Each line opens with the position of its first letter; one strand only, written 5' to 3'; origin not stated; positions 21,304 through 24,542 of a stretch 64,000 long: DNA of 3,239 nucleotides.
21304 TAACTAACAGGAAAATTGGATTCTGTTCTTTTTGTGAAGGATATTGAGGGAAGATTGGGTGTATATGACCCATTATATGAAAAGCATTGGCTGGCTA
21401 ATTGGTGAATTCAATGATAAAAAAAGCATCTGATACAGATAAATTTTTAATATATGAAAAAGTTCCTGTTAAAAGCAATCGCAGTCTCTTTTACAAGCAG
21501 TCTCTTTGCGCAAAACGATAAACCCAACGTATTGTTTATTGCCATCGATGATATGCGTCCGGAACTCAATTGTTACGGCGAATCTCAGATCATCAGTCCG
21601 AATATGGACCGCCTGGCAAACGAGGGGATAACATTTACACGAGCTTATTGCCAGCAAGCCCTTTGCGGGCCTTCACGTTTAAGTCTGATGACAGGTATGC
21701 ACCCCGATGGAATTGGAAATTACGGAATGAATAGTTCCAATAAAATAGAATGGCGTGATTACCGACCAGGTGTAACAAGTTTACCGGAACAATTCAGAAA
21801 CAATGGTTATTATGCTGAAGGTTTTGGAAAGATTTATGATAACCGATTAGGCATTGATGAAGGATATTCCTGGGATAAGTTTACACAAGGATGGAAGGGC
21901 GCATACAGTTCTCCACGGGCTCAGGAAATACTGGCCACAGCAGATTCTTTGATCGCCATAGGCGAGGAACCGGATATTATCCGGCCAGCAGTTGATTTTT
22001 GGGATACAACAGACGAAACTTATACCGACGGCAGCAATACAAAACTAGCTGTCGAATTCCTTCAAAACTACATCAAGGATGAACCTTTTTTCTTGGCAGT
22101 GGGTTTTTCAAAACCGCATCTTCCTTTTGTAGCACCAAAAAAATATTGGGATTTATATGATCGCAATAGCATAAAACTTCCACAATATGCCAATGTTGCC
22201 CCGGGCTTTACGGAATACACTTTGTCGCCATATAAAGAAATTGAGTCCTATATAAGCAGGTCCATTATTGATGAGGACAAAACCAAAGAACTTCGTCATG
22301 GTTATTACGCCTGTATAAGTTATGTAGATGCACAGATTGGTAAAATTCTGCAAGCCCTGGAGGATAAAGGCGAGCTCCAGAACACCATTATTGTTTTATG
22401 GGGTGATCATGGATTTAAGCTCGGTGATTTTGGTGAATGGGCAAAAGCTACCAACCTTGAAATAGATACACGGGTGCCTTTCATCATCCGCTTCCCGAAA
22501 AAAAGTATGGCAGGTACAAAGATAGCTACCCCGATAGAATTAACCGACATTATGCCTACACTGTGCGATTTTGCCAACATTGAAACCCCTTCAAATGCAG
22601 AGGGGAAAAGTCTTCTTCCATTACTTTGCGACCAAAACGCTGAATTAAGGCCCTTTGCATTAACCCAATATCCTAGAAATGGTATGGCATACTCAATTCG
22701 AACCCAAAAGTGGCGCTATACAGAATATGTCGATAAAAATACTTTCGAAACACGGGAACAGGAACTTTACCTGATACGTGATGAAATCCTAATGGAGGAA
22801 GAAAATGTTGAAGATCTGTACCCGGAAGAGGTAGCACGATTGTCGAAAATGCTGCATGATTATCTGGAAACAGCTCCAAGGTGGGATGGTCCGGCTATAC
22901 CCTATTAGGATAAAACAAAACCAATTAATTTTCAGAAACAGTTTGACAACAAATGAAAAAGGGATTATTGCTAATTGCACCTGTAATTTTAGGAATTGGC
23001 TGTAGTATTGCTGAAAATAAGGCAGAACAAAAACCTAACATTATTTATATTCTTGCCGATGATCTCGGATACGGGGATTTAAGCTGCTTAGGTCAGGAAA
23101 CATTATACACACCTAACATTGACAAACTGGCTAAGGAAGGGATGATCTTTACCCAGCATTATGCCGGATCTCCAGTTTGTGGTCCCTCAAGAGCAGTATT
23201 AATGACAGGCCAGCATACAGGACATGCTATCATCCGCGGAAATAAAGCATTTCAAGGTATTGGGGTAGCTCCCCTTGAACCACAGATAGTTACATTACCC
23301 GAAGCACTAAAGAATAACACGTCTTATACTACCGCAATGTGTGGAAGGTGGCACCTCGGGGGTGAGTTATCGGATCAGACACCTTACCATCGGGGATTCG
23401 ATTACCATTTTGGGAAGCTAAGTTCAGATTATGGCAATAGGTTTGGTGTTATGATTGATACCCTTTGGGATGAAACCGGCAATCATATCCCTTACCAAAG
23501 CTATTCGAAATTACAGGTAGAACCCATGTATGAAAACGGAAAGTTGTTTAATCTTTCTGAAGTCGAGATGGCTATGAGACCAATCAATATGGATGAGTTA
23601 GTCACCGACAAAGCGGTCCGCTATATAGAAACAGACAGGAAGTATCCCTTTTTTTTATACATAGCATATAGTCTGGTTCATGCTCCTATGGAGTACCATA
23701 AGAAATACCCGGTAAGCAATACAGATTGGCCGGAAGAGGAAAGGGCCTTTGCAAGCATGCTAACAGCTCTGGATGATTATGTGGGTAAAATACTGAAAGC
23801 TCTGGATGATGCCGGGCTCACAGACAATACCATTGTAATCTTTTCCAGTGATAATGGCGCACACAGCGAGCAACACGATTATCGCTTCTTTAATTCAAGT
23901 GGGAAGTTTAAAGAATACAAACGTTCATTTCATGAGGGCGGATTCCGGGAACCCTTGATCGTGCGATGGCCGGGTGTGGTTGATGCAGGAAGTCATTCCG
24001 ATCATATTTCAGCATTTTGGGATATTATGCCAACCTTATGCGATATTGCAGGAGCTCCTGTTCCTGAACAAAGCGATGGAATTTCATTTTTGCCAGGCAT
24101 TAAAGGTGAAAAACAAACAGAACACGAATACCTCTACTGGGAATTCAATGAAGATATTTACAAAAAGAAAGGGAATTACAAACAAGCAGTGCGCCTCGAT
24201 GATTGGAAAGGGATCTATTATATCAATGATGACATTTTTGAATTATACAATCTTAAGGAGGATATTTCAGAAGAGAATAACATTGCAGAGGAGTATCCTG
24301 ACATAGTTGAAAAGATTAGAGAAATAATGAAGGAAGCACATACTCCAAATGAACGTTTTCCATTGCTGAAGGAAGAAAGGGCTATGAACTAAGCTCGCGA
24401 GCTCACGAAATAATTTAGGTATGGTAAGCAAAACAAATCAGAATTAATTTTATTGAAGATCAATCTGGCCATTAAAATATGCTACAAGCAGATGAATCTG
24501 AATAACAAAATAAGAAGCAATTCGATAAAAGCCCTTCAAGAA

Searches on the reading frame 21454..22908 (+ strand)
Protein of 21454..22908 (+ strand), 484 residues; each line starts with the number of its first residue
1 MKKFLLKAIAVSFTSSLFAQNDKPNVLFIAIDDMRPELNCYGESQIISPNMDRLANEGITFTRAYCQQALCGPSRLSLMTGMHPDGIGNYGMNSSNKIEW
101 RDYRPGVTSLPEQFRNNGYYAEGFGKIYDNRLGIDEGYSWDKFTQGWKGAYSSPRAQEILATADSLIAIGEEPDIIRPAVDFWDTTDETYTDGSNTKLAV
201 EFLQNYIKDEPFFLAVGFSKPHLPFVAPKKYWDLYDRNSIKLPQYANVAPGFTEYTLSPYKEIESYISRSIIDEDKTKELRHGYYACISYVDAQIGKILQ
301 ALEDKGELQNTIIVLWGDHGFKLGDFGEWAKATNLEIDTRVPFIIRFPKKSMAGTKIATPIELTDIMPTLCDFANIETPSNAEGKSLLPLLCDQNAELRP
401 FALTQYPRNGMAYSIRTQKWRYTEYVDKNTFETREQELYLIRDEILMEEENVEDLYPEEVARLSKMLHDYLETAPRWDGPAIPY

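Call 8: search_protein_families(library=pfam, proteins=[window:21454-22908:+], max_evalue=0.001)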
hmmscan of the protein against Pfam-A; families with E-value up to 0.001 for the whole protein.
window:21454-22908:+ (484 aa): 4 families
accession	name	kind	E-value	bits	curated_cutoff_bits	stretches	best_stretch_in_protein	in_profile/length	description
PF00884.28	Sulfatase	-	2.5e-45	155.5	25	1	24-376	1-301/301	Sulfatase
PF16347.10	SGSH_C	-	5.5e-12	46.5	29.3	1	324-468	1-145/154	N-sulphoglucosamine sulphohydrolase, C-terminal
PF02995.22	DUF229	-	4.9e-08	32.5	25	1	277-349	299-369/496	Protein of unknown function (DUF229)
PF01663.27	Phosphodiest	-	1.6e-06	28.4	23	1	26-323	1-223/342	Type I phosphodiesterase / nucleotide pyrophosphatase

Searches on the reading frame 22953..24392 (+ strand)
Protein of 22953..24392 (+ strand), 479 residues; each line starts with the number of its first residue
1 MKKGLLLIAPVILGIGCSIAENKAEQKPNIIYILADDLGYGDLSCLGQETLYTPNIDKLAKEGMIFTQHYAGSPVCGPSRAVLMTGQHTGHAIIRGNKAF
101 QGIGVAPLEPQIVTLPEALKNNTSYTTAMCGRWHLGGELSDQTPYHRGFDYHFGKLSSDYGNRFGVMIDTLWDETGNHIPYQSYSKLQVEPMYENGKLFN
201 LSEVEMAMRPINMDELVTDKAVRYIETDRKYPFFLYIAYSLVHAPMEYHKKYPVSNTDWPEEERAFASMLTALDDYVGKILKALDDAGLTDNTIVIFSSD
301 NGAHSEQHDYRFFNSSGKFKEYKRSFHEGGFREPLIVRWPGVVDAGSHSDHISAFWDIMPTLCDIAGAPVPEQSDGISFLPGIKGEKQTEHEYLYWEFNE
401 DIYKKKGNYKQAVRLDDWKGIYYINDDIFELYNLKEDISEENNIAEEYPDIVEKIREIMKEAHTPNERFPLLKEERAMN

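Call 8: search_protein_families(library=pfam, proteins=[window:22953-24392:+], max_evalue=0.001)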
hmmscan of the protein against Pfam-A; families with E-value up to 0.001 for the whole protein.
window:22953-24392:+ (479 aa): 5 families
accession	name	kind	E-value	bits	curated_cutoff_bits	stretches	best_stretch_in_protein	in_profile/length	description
PF00884.28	Sulfatase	-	1.7e-52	179.1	25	1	28-367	1-300/301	Sulfatase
PF16347.10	SGSH_C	-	6.9e-22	78.7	29.3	1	323-461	8-150/154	N-sulphoglucosamine sulphohydrolase, C-terminal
PF01663.27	Phosphodiest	-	2.1e-09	37.9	23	1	52-313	19-230/342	Type I phosphodiesterase / nucleotide pyrophosphatase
PF02995.22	DUF229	-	0.00019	20.7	25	1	266-310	306-350/496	Protein of unknown function (DUF229)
PF14707.11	Sulfatase_C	-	0.00074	20.5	30.9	0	431-462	58-92/127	C-terminal region of aryl-sulfatase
